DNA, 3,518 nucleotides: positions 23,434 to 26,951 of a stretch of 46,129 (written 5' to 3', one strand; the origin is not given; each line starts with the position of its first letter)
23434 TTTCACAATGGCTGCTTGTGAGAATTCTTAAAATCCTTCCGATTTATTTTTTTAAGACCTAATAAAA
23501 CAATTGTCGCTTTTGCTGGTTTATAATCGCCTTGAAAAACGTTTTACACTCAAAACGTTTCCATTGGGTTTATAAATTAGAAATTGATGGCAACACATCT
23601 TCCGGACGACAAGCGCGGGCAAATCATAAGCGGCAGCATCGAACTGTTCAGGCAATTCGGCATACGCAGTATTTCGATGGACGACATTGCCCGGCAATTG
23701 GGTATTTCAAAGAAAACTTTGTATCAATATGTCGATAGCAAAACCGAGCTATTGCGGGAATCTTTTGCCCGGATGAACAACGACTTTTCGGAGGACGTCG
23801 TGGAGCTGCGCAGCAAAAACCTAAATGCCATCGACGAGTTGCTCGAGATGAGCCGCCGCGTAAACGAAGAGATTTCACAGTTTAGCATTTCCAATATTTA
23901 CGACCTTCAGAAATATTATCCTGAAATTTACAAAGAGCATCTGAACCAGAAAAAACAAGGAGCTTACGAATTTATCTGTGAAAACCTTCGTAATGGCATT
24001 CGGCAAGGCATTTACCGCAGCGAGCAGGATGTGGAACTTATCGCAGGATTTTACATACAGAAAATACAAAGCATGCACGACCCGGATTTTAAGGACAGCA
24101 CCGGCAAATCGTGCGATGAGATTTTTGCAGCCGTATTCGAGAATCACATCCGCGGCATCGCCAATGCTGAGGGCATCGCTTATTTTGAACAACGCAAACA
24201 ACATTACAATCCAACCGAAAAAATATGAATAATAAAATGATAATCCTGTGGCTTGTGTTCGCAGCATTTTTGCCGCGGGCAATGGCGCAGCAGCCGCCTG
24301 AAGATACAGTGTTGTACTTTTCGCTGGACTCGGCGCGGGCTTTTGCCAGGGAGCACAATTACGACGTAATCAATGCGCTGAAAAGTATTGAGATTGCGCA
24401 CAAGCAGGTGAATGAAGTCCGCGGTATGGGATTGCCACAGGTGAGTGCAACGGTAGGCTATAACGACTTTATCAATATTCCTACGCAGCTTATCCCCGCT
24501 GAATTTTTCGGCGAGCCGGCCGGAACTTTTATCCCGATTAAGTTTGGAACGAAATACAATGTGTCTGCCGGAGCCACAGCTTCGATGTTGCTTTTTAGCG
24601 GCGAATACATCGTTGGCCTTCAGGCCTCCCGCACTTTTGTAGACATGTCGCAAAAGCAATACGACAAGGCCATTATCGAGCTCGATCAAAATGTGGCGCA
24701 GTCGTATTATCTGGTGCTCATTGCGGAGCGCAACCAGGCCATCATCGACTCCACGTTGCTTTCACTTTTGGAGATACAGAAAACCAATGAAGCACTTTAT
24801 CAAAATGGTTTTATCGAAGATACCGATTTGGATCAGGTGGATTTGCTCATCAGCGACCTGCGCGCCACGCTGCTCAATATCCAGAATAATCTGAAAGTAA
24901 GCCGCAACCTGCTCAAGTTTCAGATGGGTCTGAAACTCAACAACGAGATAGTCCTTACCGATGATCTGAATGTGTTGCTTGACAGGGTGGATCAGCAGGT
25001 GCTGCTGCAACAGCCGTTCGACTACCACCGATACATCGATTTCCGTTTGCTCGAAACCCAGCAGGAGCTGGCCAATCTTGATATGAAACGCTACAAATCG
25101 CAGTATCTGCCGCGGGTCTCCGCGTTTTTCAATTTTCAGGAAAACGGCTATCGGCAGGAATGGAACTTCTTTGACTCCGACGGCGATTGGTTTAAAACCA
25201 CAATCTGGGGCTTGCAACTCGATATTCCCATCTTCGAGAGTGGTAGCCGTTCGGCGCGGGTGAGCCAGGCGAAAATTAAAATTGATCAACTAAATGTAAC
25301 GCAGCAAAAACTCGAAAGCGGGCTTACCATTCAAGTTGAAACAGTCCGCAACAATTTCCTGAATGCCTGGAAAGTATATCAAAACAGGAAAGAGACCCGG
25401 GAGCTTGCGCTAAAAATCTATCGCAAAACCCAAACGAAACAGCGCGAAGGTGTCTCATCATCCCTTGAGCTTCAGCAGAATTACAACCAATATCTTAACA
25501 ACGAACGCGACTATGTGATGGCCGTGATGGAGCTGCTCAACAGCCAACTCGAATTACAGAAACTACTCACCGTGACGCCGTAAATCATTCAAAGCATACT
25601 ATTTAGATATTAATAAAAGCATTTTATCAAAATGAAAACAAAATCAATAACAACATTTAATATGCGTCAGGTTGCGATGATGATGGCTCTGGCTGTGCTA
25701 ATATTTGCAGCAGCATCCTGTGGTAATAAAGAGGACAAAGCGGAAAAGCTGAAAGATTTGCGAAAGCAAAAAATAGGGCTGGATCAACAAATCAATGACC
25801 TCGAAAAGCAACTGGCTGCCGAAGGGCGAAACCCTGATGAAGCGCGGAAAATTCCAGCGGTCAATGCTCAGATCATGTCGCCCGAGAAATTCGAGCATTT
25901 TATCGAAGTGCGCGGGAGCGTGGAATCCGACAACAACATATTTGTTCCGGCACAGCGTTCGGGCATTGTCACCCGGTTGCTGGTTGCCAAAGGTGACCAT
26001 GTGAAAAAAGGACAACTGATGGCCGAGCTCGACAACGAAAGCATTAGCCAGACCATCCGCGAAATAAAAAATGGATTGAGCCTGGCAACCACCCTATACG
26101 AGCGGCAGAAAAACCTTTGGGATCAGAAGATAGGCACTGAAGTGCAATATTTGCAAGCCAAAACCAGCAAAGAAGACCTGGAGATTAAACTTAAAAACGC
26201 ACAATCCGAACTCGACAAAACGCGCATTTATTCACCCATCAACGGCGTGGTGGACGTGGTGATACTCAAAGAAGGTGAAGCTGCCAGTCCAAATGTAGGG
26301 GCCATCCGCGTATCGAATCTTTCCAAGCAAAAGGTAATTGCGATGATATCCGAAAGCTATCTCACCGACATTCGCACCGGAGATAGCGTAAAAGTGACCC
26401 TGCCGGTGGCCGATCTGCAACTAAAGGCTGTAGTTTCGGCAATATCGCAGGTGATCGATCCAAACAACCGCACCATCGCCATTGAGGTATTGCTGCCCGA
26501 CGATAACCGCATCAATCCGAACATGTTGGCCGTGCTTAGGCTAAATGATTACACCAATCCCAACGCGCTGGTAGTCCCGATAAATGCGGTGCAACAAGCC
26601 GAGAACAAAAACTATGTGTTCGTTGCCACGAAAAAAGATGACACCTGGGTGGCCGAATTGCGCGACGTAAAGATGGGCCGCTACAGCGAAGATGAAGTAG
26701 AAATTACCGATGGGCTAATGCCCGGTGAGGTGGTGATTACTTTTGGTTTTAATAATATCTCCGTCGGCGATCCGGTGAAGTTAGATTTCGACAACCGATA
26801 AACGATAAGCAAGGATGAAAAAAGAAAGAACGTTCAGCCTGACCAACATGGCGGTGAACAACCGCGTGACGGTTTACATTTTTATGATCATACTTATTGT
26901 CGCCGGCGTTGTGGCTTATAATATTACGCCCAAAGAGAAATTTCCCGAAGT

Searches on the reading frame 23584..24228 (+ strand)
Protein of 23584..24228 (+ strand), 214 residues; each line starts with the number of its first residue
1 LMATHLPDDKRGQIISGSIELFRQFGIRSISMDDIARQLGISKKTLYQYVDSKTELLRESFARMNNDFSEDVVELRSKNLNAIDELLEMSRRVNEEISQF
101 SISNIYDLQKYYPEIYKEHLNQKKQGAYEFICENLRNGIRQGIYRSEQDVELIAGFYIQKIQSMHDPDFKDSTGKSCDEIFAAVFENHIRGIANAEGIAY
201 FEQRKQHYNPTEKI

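Call 11: search_protein_families(library=pfam, proteins=[window:23584-24228:+], max_evalue=0.001)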
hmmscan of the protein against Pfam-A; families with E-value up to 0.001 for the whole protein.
window:23584-24228:+ (214 aa): 5 families
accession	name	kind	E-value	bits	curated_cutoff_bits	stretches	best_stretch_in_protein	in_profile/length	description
PF00440.29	TetR_N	-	1.4e-11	44.4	24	1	14-59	1-46/47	Bacterial regulatory proteins, tetR family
PF13309.12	HTH_22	-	0.00056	20.3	29.6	0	31-50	43-62/63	HTH domain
PF13022.12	HTH_Tnp_1_2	-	0.00083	19.9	27.9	0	28-73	25-64/122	Helix-turn-helix of insertion element transposase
PF04967.18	HTH_10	-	0.00091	19.4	23.1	0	28-50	22-44/53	HTH DNA binding domain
PF02796.21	HTH_7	-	0.00097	19.7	23.8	0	31-50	23-42/45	Helix-turn-helix domain of resolvase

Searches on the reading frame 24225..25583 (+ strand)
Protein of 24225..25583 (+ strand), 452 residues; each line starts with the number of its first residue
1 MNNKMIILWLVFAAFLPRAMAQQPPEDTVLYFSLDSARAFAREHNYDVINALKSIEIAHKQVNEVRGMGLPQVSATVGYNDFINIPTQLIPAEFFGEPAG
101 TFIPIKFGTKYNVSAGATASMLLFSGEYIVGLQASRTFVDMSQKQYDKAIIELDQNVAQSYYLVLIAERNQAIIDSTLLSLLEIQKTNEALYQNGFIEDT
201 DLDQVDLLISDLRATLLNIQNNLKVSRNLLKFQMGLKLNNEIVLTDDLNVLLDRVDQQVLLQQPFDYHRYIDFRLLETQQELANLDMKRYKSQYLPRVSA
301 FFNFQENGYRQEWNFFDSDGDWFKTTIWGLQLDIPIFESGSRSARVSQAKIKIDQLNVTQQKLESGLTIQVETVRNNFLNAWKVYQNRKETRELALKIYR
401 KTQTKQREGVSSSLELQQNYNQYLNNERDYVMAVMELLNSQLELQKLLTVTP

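Call 11: search_protein_families(library=pfam, proteins=[window:24225-25583:+], max_evalue=0.001)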
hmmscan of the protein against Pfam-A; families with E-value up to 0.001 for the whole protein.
window:24225-25583:+ (452 aa): 1 family
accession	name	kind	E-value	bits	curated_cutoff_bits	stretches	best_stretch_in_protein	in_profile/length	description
PF02321.23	OEP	-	7.3e-49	166.6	22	2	270-448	12-186/187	Outer membrane efflux protein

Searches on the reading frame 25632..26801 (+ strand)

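Call 11: search_protein_families(library=pfam, proteins=[window:25632-26801:+], max_evalue=0.001)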
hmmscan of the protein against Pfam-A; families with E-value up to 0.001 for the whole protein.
window:25632-26801:+ (389 aa): 5 families
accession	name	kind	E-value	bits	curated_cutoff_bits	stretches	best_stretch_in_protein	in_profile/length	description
PF16576.10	HlyD_D23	-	1.2e-19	71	30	1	88-300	3-214/214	Barrel-sandwich domain of CusB or HlyD membrane-fusion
PF13437.12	HlyD_3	-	8.5e-11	43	22.2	1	199-292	2-97/106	HlyD family secretion protein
PF13533.13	Biotin_lipoyl_2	-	2.1e-06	27.8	29.8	1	110-134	8-32/32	Biotin-lipoyl like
PF13375.12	RnfC_N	-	0.00014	22.3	25.6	0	98-142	25-69/101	RnfC Barrel sandwich hybrid domain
PF00364.28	Biotin_lipoyl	-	0.00024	21.3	22.1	0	105-133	45-73/73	Biotin-requiring enzyme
